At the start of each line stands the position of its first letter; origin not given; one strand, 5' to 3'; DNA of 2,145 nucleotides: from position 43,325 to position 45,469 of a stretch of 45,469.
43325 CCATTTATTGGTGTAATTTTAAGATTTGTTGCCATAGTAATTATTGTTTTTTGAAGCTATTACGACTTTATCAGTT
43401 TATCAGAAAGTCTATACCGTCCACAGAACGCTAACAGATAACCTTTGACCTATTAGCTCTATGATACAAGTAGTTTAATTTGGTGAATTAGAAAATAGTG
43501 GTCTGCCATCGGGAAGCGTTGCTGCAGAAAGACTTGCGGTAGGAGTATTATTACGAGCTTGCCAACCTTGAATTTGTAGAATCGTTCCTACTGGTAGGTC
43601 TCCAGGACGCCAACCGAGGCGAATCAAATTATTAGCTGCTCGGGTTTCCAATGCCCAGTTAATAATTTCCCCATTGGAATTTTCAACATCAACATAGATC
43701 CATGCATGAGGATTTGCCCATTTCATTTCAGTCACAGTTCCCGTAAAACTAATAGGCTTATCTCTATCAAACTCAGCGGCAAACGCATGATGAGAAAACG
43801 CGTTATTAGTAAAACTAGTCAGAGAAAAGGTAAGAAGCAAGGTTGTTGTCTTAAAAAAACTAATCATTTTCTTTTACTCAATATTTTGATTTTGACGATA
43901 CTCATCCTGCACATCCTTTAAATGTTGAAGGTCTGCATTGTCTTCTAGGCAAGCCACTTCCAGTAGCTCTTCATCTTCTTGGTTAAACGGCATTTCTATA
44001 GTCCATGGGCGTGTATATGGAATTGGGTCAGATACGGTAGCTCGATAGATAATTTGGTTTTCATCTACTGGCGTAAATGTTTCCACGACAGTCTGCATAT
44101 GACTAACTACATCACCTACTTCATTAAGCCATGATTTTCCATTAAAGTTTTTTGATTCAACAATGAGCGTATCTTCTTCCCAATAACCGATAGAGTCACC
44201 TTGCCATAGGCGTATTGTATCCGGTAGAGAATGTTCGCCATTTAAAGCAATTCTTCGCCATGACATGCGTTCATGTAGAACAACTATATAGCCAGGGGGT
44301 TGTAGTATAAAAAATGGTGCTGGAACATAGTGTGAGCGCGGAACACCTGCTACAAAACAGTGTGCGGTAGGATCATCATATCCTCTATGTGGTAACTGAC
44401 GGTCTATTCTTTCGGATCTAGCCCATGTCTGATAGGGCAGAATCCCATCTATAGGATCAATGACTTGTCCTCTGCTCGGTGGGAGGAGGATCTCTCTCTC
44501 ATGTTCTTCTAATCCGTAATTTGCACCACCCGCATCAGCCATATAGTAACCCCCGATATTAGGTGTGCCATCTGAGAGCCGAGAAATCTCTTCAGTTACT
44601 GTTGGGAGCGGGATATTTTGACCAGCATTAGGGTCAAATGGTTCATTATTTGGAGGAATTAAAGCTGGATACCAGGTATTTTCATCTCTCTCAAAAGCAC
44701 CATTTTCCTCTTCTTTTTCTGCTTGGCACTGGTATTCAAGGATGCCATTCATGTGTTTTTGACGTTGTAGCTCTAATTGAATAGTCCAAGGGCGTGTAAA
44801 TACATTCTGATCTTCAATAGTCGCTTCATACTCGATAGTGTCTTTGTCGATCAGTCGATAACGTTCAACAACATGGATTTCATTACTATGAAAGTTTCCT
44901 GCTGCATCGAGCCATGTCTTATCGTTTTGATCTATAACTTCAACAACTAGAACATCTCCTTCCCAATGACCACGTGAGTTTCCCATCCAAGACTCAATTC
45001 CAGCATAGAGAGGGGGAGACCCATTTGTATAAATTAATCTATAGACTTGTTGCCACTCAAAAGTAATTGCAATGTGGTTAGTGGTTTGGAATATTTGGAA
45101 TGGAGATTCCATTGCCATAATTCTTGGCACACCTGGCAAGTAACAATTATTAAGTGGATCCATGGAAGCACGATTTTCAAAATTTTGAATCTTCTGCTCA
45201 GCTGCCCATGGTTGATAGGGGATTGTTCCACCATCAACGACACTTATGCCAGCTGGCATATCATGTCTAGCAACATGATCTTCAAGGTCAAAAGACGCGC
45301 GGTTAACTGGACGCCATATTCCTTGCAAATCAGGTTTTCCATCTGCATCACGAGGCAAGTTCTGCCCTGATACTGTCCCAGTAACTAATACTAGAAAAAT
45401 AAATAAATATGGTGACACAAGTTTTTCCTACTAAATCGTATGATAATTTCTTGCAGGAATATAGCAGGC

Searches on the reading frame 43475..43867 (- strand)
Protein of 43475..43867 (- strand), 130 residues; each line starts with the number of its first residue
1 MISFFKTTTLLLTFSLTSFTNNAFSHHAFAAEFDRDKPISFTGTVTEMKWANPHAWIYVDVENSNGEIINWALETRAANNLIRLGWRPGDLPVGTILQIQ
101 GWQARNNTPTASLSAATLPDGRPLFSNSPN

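Call 4: search_protein_families(library=pfam, proteins=[window:43475-43867:-], max_evalue=1)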
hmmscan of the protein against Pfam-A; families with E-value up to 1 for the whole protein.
window:43475-43867:- (130 aa): 1 family
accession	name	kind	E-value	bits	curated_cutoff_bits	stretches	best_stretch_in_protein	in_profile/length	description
PF19649.4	DUF6152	-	5.1e-27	94.3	27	1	16-107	2-92/98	Family of unknown function (DUF6152)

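Call 5: search_protein_families(library=ncbifam, proteins=[window:43475-43867:-], max_evalue=1)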
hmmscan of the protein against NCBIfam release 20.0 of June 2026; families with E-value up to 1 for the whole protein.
window:43475-43867:- (130 aa): 0 families

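Call 17: search_solved_structures(query=window:43475-43867:-, max_evalue=10, show_alignments=2)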
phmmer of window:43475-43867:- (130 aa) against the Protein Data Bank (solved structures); distinct sequences matched with E-value up to 10: 1.
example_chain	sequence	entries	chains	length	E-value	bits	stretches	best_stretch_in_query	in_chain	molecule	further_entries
4cdo_A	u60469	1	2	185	0.98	12.5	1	52-125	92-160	THIOREDOXIN-LIKE PROTEIN 4A, POLYGLUTAMINE-BINDING PROTEIN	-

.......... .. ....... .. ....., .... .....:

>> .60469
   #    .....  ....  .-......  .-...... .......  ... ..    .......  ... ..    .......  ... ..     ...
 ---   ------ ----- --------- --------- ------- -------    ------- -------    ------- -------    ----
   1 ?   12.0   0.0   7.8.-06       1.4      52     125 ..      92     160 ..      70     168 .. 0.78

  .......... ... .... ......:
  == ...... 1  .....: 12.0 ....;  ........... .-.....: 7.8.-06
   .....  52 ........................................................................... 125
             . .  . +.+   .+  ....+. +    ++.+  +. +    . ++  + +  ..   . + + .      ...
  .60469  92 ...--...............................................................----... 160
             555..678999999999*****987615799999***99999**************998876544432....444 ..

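Call 68: find_homologous_proteins(query=A7)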
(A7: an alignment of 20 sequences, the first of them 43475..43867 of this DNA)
Query A7 (20 sequences) (130 aa, profile of the alignment): 6506 proteins with E <= 0.001 among 8000 candidates; the best 120 are listed.
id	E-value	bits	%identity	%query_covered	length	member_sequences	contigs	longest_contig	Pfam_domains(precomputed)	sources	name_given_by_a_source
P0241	2.0e-48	181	-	-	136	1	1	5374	PF19649.5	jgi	jgi:hypothetical protein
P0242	8.8e-48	179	41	85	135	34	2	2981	PF19649.5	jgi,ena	-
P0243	2.0e-47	178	40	82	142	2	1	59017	PF19649.5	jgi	jgi:hypothetical protein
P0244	5.1e-47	177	41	78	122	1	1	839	PF19649.5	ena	-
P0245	5.2e-47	177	40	92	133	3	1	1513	PF19649.5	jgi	-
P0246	8.2e-47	176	43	81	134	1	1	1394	PF19649.5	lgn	-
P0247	2.5e-46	174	41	82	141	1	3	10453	PF19649.5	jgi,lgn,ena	-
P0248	3.5e-46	174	43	82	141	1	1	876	PF19649.5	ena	-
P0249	3.7e-46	174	40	95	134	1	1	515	PF19649.5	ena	-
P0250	3.8e-46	174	46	81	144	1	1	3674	PF19649.5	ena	-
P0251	3.9e-46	174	41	82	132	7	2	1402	PF19649.5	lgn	-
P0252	4.0e-46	174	42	81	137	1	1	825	PF19649.5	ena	-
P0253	4.8e-46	173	39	87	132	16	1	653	PF19649.5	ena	-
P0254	5.3e-46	173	43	98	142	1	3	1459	PF19649.5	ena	-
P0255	6.3e-46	173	46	81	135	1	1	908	PF19649.5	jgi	jgi:hypothetical protein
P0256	1.0e-45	172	42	82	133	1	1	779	PF19649.5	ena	-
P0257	1.3e-45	172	36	92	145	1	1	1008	PF19649.5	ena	-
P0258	1.3e-45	172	42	81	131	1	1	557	PF19649.5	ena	-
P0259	1.5e-45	172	42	82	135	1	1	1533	PF19649.5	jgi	jgi:hypothetical protein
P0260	1.6e-45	172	39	95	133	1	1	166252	PF19649.5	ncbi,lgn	-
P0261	1.7e-45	172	39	81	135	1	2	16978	PF19649.5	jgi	-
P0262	2.0e-45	171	42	82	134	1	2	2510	PF19649.5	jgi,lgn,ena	-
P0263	2.1e-45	171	38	95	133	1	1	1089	PF19649.5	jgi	-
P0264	2.1e-45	171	42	93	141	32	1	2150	PF19649.5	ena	-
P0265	2.1e-45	171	37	81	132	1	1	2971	PF19649.5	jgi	jgi:uncharacterized protein DUF6152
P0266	2.2e-45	171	41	81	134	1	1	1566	PF19649.5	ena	-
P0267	2.3e-45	171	46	83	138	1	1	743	PF19649.5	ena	-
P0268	2.4e-45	171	45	92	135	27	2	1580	PF19649.5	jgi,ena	-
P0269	2.7e-45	171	35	98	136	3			PF19649.5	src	-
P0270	2.7e-45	171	41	81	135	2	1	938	PF19649.5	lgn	-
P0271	2.7e-45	171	42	81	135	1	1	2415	PF19649.5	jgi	jgi:hypothetical protein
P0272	2.7e-45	171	41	82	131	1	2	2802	PF19649.5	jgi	jgi:Family of unknown function (DUF6152)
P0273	2.8e-45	171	40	82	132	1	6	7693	PF19649.5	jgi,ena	jgi:hypothetical protein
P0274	2.8e-45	171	39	92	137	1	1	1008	PF19649.5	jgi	jgi:hypothetical protein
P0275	3.0e-45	171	47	80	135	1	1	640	PF19649.5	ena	-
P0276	3.1e-45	171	42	82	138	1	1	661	PF19649.5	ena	-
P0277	3.3e-45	171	39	82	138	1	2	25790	PF19649.5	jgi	jgi:hypothetical protein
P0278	3.5e-45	171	38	91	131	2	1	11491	PF19649.5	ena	-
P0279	4.1e-45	171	49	81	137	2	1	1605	PF19649.5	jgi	jgi:hypothetical protein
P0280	4.3e-45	170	39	92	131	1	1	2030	PF19649.5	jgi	jgi:hypothetical protein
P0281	4.3e-45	170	-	-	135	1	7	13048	PF19649.5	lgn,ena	-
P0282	4.5e-45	170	-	-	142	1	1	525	PF19649.5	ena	-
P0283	4.6e-45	170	44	80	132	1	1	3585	PF19649.5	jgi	jgi:Family of unknown function (DUF6152)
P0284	4.7e-45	170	-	-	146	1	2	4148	PF19649.5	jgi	jgi:hypothetical protein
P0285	4.7e-45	170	-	-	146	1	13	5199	PF19649.5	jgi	jgi:hypothetical protein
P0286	4.8e-45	170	-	-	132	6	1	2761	PF19649.5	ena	-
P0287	4.9e-45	170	42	81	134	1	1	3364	PF19649.5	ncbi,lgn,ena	-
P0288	5.0e-45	170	46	79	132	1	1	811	PF19649.5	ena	-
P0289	5.0e-45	170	43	82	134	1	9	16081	PF19649.5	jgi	jgi:hypothetical protein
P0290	5.1e-45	170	41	98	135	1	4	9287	PF19649.5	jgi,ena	-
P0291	5.6e-45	170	47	82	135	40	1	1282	PF19649.5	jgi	jgi:hypothetical protein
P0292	6.4e-45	170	44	81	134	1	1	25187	PF19649.5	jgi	jgi:Family of unknown function (DUF6152)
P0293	6.4e-45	170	41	81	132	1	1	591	PF19649.5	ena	-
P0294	6.7e-45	170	41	82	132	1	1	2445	PF19649.5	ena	-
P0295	7.0e-45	170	44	81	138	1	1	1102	PF19649.5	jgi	-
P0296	7.1e-45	170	45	82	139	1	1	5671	PF19649.5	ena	-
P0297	7.3e-45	170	41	81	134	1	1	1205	PF19649.5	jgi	jgi:hypothetical protein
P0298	7.5e-45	170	49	79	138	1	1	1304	PF19649.5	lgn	-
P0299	7.6e-45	170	39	82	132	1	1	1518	PF19649.5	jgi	jgi:hypothetical protein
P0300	7.7e-45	170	43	83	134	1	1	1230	PF19649.5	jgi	jgi:hypothetical protein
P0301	7.7e-45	170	-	-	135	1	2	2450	PF19649.5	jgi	jgi:hypothetical protein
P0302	7.9e-45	170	41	81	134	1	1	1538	PF19649.5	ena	-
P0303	8.1e-45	170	41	79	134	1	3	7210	PF19649.5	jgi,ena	jgi:hypothetical protein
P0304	8.1e-45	170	-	-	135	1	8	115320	PF19649.5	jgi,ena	jgi:uncharacterized protein DUF6152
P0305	8.4e-45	169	50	83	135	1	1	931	PF19649.5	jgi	-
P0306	8.9e-45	169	50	82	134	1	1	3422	PF19649.5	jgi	jgi:hypothetical protein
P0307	9.3e-45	169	40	95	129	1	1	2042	PF19649.5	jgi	jgi:hypothetical protein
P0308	9.3e-45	169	-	-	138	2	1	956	PF19649.5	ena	-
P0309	9.5e-45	169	34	98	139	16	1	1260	PF19649.5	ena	-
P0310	9.9e-45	169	45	93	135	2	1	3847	PF19649.5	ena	-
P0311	1.1e-44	169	45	83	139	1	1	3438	PF19649.5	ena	-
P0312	1.1e-44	169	37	96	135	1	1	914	PF19649.5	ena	-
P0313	1.1e-44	169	48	92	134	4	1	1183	PF19649.5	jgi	-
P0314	1.1e-44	169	37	92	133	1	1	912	PF19649.5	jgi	jgi:Family of unknown function (DUF6152)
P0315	1.1e-44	169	43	81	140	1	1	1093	PF19649.5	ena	-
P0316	1.1e-44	169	42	81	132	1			PF19649.5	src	-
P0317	1.1e-44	169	48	79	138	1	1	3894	PF19649.5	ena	-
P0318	1.1e-44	169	40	82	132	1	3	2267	PF19649.5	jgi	jgi:hypothetical protein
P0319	1.2e-44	169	40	83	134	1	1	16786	PF19649.5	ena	-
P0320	1.2e-44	169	49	79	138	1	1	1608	PF19649.5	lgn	-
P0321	1.2e-44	169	44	81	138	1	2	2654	PF19649.5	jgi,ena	-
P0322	1.3e-44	169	40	83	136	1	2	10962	PF19649.5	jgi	jgi:Family of unknown function (DUF6152)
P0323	1.3e-44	169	40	82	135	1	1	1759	PF19649.5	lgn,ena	-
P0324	1.4e-44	169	48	82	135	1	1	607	PF19649.5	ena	-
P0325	1.4e-44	169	40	81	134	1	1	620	PF19649.5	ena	-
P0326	1.4e-44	169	46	82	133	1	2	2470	PF19649.5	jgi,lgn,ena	-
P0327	1.4e-44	169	45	93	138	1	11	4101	PF19649.5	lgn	-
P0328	1.5e-44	169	44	81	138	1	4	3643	PF19649.5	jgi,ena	jgi:hypothetical protein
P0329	1.5e-44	169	46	83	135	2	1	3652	PF19649.5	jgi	jgi:hypothetical protein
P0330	1.5e-44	169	49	81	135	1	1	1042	PF19649.5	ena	-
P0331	1.5e-44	169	39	90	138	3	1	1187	PF19649.5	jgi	jgi:DNA/RNA endonuclease YhcR with UshA esterase domain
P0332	1.6e-44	169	37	95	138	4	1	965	PF19649.5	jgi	jgi:hypothetical protein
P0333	1.6e-44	169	48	79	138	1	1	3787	PF19649.5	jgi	jgi:hypothetical protein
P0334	1.6e-44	169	45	93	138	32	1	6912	PF19649.5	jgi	jgi:hypothetical protein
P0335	1.7e-44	169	39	92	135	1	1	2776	PF19649.5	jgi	jgi:hypothetical protein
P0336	1.7e-44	169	42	82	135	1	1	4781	PF19649.5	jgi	jgi:Family of unknown function (DUF6152)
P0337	1.7e-44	168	42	81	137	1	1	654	PF19649.5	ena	-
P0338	1.7e-44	168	-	-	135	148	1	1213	PF19649.5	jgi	jgi:hypothetical protein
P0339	1.8e-44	168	-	-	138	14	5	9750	PF19649.5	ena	-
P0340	1.9e-44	168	40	82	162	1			PF19649.5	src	-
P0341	1.9e-44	168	41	80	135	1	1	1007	PF19649.5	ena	-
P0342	1.9e-44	168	-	-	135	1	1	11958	PF19649.5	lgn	-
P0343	1.9e-44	168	42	83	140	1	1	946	PF19649.5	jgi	jgi:hypothetical protein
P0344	1.9e-44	168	40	80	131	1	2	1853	PF19649.5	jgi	jgi:hypothetical protein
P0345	1.9e-44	168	44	81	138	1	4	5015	PF19649.5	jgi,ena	-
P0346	1.9e-44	168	46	82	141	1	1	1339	PF19649.5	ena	-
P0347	1.9e-44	168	43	92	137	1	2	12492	PF19649.5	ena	-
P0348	2.0e-44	168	44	90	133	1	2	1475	PF19649.5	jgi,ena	-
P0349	2.0e-44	168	42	82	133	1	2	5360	PF19649.5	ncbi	-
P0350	2.0e-44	168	50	82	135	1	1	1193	PF19649.5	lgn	-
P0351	2.0e-44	168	46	86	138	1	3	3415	PF19649.5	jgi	jgi:hypothetical protein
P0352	2.1e-44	168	50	82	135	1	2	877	PF19649.5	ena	-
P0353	2.1e-44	168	37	95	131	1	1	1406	PF19649.5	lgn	-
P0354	2.1e-44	168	38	82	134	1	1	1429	PF19649.5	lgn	-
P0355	2.1e-44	168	-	-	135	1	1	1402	PF19649.5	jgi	jgi:hypothetical protein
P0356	2.1e-44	168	43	98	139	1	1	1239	PF19649.5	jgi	jgi:Family of unknown function (DUF6152)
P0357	2.1e-44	168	44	96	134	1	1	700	PF19649.5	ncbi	-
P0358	2.1e-44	168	42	82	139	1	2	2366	PF19649.5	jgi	jgi:hypothetical protein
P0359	2.2e-44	168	46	90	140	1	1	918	PF19649.5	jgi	-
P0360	2.2e-44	168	-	-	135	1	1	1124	PF19649.5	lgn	-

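Call 69: find_encoding_contigs(protein=P0260, flank=6000, max_places=1)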
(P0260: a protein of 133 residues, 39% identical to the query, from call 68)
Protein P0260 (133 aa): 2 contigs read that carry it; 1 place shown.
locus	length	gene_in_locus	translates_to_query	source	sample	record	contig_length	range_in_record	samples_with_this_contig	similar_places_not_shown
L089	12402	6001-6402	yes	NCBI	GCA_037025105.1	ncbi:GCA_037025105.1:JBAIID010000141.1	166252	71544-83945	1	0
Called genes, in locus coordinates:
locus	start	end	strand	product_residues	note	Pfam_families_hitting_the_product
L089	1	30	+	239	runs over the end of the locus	PF01734:Patatin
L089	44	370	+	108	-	-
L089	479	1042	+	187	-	PF02834:LigT_PEase (faint), PF13563:2_5_RNA_ligase2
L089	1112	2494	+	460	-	PF00083:Sugar_tr, PF07690:MFS_1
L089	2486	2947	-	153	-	PF00583:Acetyltransf_1, PF13673:Acetyltransf_10 (weak), PF13508:Acetyltransf_7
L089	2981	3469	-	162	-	PF22478:DUF6982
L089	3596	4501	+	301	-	PF02899:Phage_int_SAM_1, PF00589:Phage_integrase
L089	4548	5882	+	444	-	PF01743:PolyA_pol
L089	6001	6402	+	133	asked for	PF19649:DUF6152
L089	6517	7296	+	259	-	-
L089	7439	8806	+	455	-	PF13727:CoA_binding_3, PF02397:Bac_transf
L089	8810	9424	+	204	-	PF00156:Pribosyltran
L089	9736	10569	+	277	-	PF00884:Sulfatase, PF16347:SGSH_C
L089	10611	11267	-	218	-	-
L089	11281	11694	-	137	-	-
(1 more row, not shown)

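Call 70: find_encoding_contigs(protein=P0304, flank=6000, max_places=1)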
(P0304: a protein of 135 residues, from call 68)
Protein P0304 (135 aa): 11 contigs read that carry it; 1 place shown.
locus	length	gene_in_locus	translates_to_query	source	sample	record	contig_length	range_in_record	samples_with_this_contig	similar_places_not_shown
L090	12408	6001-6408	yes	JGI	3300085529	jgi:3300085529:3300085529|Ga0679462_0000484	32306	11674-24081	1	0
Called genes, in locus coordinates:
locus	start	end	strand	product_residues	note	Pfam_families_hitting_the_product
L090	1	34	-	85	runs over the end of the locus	-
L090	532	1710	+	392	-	PF25917:BSH_RND, PF25967:RND-MFP_C (faint), PF25973:BSH_CzcB, PF25954:Beta-barrel_RND_2, PF25989:YknX_C, PF25975:CzcB_C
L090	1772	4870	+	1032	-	PF00873:ACR_tran, PF03176:MMPL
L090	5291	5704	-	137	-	-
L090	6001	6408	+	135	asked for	PF19649:DUF6152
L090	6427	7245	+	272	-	-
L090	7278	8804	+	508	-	PF00753:Lactamase_B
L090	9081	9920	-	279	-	-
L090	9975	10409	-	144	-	PF19649:DUF6152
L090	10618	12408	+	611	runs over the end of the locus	PF01011:PQQ, PF13360:PQQ_2, PF13570:Beta-prop_ACSF4, PF25293:Beta-prop_EMC1_N (faint), PF07774:EMC1_C (faint), PF13360:PQQ_2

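Call 71: find_encoding_contigs(protein=P0243, flank=6000, max_places=1)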
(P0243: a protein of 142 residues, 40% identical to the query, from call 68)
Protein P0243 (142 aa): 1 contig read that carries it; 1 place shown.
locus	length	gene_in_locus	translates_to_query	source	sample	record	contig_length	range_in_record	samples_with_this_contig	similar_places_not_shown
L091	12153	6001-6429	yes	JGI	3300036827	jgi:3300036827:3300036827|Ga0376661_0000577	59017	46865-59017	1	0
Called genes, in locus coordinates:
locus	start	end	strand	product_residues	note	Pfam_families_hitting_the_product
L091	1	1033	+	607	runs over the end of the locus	PF00664:ABC_membrane (weak), PF00005:ABC_tran, PF13304:AAA_21 (faint)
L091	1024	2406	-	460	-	PF10091:Glycoamylase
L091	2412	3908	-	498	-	PF01229:Glyco_hydro_39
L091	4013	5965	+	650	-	PF01011:PQQ, PF13360:PQQ_2 (weak)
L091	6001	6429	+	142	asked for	PF19649:DUF6152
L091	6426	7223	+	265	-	-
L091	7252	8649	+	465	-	PF00890:FAD_binding_2, PF01266:DAO (faint)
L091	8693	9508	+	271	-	PF20256:MoCoBD_2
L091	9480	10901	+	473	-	PF02738:MoCoBD_1, PF20256:MoCoBD_2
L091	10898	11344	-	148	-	PF01641:SelR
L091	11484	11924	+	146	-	-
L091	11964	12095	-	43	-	-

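Call 72: find_encoding_contigs(protein=P0292, flank=6000, max_places=1)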
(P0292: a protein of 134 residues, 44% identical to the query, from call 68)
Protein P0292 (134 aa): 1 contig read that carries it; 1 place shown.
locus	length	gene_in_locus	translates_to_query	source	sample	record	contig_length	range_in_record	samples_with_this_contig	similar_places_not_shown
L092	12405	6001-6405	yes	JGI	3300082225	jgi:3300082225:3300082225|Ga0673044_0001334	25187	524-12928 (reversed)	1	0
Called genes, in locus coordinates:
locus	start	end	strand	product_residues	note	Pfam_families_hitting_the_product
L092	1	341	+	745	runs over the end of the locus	PF20256:MoCoBD_2, PF02738:MoCoBD_1, PF20256:MoCoBD_2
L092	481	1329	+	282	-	PF00753:Lactamase_B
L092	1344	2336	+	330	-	-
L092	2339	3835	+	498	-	-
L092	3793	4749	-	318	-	PF07992:Pyr_redox_2, PF01266:DAO (faint), PF13738:Pyr_redox_3 (weak), PF00070:Pyr_redox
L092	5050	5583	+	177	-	PF04343:DUF488, PF22751:DUF488-N3a (weak)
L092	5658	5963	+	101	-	PF19649:DUF6152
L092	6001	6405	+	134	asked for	PF19649:DUF6152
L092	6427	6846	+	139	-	PF19649:DUF6152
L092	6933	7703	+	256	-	-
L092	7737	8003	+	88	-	-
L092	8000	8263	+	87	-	PF04140:ICMT (weak), PF04191:PEMT (weak)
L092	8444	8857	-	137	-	-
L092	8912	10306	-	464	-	PF00083:Sugar_tr, PF07690:MFS_1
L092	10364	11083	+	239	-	PF00149:Metallophos, PF12850:Metallophos_2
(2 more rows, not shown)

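Call 96: search_protein_families(library=ncbifam, proteins=[L090:7278-8804:+], max_evalue=0.001)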
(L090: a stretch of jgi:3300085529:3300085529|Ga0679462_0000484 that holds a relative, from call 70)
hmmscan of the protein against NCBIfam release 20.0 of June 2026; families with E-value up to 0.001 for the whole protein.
L090:7278-8804:+ (508 aa): 23 families
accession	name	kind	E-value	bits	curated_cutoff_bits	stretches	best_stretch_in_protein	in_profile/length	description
NF012229.1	bla_class_B_core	domain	2.2e-11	44.1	100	1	296-428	5-124/139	metallo-beta-lactamase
NF033088.2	bla_subclass_B1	equivalog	8.2e-10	38.7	200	1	294-450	8-155/217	subclass B1 metallo-beta-lactamase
NF038166.1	blaYEM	exception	3.3e-08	33.5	535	1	311-496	45-228/246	YEM family subclass B2 metallo-beta-lactamase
NF000437.2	blaFIM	exception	8.7e-08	32.1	590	1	311-379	69-136/262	FIM family subclass B1 metallo-beta-lactamase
TIGR04558.1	SoxH_rel_PQQ_1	hypoth_equivalog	3e-07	29.8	300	1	320-495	45-216/285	quinoprotein relay system zinc metallohydrolase 1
NF033574.1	VarG_fam_MBL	equivalog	1.1e-06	28.1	750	1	292-369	75-150/374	VarG family subclass B1-like metallo-beta-lactamase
TIGR04559.1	SoxH_rel_PQQ_2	hypoth_equivalog_domain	2.1e-06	27.4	280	1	320-454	41-177/283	quinoprotein relay system zinc metallohydrolase 2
NF040860.1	blaWUS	exception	3e-06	26.7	540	1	312-490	52-216/246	WUS family subclass B1 metallo-beta-lactamase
NF040470.1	blaEAM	exception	7.8e-06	25.1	660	1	300-435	72-202/318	EAM family subclass B3 metallo-beta-lactamase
NF047975.1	blaPYX_B1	exception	7.9e-06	25.4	473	1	311-378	65-131/245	PYX family subclass B1 metallo-beta-lactamase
NF033087.1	bla_subclass_B2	equivalog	8.6e-06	25.7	240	1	318-492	31-203/221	subclass B2 metallo-beta-lactamase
NF047964.1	blaMYX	exception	1.2e-05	24.8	520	1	312-378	82-147/261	MYX family subclass B1 metallo-beta-lactamase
NF033736.2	blaAFM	exception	2.8e-05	23.4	590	1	313-377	76-137/267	AFM family subclass B1 metallo-beta-lactamase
NF012100.0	blaVIM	exception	3.4e-05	23.3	500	1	295-474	47-218/266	VIM family subclass B1 metallo-beta-lactamase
NF047974.1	blaCOR_B1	exception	5.2e-05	22.6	450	1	302-375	57-127/245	COR family subclass B1 metallo-beta-lactamase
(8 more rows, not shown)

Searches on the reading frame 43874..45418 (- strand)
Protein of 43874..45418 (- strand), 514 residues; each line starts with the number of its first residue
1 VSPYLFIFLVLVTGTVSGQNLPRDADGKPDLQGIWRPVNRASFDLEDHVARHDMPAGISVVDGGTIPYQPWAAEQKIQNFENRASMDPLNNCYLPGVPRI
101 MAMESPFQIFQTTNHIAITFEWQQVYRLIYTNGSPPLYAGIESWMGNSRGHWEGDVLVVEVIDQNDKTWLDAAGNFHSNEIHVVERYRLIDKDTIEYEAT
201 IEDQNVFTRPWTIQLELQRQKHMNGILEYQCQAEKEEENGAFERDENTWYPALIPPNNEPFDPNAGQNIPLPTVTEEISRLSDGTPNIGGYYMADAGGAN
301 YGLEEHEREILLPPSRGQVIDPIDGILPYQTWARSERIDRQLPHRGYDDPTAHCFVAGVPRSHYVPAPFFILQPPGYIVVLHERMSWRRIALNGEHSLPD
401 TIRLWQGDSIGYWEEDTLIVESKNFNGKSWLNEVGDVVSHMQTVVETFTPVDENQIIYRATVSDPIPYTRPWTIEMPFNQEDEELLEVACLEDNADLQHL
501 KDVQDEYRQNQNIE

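Call 4: search_protein_families(library=pfam, proteins=[window:43874-45418:-], max_evalue=1)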
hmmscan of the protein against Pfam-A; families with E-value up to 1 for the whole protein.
window:43874-45418:- (514 aa): 1 family
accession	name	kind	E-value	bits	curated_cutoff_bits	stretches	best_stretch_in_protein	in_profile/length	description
PF19533.4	Rab3-GAP_cat_C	-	0.31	11.2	27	1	433-476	138-181/203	Rab3 GTPase-activating protein catalytic subunit C-terminal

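Call 5: search_protein_families(library=ncbifam, proteins=[window:43874-45418:-], max_evalue=1)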
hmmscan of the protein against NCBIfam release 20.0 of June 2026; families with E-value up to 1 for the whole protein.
window:43874-45418:- (514 aa): 0 families
